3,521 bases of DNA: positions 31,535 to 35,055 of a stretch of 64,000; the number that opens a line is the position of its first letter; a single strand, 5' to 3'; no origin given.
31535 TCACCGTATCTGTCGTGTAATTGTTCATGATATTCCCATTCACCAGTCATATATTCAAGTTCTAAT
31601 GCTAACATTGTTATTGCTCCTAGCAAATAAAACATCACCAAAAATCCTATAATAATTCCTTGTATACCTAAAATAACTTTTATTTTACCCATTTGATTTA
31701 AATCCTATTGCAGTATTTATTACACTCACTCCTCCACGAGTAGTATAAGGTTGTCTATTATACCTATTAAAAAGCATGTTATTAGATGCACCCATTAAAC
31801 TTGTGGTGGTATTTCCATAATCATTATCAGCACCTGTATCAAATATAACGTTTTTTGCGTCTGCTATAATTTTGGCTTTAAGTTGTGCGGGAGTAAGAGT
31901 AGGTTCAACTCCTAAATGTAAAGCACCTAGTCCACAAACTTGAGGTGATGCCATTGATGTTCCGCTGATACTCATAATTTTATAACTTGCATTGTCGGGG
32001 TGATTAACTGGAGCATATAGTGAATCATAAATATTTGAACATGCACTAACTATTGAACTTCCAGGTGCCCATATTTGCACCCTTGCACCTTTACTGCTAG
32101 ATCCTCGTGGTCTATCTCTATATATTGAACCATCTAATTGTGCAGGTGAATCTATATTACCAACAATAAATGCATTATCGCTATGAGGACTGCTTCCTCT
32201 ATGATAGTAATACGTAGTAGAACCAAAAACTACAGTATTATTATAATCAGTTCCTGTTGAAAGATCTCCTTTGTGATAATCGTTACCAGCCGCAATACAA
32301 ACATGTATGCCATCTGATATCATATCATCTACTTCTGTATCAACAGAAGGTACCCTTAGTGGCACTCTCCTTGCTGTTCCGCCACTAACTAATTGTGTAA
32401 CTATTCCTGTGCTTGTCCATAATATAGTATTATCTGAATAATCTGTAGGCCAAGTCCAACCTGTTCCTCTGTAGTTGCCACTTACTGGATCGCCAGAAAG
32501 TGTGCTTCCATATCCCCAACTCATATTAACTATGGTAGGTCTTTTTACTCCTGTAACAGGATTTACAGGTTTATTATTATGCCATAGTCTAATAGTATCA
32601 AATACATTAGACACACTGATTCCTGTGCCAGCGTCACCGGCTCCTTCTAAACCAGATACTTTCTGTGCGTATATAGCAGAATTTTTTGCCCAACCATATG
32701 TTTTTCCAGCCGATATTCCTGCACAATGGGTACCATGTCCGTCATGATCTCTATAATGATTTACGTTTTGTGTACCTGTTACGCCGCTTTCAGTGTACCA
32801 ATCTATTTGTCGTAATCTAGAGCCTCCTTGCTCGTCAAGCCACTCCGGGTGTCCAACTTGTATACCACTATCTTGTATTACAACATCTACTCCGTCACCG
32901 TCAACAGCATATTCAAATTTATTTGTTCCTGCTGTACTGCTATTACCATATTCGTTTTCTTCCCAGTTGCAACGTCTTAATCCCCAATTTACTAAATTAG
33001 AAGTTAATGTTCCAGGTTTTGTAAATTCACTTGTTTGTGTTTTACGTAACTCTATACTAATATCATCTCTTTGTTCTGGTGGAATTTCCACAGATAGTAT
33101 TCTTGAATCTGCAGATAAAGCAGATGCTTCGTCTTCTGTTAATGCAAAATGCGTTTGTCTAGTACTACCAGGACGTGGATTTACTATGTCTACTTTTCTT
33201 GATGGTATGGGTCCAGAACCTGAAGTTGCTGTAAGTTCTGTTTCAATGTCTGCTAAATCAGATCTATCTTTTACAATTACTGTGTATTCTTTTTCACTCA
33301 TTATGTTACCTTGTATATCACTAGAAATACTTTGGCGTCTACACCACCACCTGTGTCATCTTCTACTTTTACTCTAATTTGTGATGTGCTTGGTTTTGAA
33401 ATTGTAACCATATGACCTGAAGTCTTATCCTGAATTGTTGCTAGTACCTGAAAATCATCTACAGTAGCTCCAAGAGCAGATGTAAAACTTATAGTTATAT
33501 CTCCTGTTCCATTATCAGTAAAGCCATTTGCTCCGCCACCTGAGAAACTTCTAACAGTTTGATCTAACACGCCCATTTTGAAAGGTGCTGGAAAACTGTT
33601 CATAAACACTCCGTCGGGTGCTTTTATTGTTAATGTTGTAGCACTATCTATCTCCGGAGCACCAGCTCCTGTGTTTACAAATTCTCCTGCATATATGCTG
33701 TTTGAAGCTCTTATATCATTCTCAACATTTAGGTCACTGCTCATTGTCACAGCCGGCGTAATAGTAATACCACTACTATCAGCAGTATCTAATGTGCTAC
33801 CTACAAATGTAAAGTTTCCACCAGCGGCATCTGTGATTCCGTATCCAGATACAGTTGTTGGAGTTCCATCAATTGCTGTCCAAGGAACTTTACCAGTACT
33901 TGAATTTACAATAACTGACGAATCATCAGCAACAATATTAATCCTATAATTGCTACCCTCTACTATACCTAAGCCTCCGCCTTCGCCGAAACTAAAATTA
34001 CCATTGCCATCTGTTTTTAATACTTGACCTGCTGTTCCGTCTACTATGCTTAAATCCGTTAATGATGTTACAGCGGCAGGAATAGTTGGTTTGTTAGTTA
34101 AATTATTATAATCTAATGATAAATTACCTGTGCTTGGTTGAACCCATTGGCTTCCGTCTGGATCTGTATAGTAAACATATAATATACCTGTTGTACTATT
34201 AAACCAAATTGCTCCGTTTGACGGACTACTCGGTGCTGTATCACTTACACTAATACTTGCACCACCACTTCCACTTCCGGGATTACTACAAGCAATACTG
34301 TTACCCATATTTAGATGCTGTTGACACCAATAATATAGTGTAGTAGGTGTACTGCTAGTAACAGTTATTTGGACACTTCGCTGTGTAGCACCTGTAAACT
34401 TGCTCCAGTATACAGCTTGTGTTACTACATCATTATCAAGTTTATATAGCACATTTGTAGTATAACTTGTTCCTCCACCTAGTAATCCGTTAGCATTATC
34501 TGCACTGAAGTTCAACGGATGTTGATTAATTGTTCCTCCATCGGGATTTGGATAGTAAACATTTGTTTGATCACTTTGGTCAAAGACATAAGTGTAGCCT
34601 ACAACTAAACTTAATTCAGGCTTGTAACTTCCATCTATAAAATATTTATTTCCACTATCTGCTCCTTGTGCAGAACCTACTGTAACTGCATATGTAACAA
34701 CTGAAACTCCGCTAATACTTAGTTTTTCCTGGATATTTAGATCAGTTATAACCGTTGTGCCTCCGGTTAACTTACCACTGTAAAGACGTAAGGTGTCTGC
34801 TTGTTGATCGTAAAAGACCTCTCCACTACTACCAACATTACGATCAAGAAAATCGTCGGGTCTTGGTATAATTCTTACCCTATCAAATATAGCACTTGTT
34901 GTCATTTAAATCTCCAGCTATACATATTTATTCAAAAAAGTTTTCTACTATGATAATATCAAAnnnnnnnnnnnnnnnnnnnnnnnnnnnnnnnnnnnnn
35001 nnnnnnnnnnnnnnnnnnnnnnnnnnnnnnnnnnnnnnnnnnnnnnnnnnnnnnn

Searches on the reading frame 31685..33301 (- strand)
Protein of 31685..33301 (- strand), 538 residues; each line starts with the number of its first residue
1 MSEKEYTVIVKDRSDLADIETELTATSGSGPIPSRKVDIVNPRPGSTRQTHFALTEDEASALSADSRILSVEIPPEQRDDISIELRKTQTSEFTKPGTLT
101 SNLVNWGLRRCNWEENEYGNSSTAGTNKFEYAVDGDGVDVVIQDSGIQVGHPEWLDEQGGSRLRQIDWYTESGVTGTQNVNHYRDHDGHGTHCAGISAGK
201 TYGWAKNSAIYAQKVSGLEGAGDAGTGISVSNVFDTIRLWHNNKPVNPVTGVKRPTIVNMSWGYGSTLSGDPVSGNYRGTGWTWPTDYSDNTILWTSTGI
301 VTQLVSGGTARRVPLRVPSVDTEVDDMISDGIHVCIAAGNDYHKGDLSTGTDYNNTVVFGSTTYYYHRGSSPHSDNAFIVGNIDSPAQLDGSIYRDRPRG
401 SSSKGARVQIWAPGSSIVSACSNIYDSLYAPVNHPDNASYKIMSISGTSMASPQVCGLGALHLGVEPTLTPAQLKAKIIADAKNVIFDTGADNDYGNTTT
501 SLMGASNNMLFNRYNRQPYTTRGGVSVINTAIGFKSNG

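Call 105: search_protein_families(library=phrogs, proteins=[window:31685-33301:-], max_evalue=0.001)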
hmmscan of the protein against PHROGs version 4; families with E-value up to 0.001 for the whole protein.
window:31685-33301:- (538 aa): 3 families
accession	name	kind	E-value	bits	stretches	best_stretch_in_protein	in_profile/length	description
phrog_9158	-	unknown function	2.7e-74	252.1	1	2-518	4-551/696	-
phrog_3677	-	other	5.1e-34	118.3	1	87-527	557-874/1125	protease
phrog_27200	-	unknown function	1.8e-07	30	1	157-265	315-413/1832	-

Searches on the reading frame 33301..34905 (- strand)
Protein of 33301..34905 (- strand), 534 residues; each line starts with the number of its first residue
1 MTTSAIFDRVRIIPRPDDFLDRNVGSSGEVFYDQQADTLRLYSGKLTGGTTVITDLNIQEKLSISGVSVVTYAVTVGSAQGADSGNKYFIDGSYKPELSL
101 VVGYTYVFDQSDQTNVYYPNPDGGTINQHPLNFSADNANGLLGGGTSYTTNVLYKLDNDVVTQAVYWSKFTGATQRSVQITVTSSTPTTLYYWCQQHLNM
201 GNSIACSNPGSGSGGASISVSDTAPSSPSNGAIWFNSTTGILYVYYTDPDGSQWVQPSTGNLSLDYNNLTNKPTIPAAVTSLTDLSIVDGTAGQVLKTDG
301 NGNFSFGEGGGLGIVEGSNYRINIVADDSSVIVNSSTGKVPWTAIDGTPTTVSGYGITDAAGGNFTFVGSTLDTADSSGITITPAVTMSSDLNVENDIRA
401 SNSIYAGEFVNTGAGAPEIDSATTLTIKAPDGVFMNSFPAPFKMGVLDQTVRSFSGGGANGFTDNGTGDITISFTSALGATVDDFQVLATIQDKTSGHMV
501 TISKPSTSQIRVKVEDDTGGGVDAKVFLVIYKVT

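Call 105: search_protein_families(library=phrogs, proteins=[window:33301-34905:-], max_evalue=0.001)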
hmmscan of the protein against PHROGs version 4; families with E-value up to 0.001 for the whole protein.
window:33301-34905:- (534 aa): 5 families
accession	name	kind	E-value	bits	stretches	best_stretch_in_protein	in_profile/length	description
phrog_708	-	tail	5.1e-17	61.8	1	63-205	551-684/1383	baseplate wedge subunit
phrog_9729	-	tail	1e-10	41.9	1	201-259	571-629/750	tail fiber protein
phrog_30742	-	tail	3.1e-09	36.1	1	75-205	344-445/1029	tail fiber protein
phrog_15416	-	unknown function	6.7e-07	29.6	1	280-335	260-315/478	-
phrog_3304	-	tail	9.5e-06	26.6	1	217-259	126-168/177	L-shaped tail fiber protein assembly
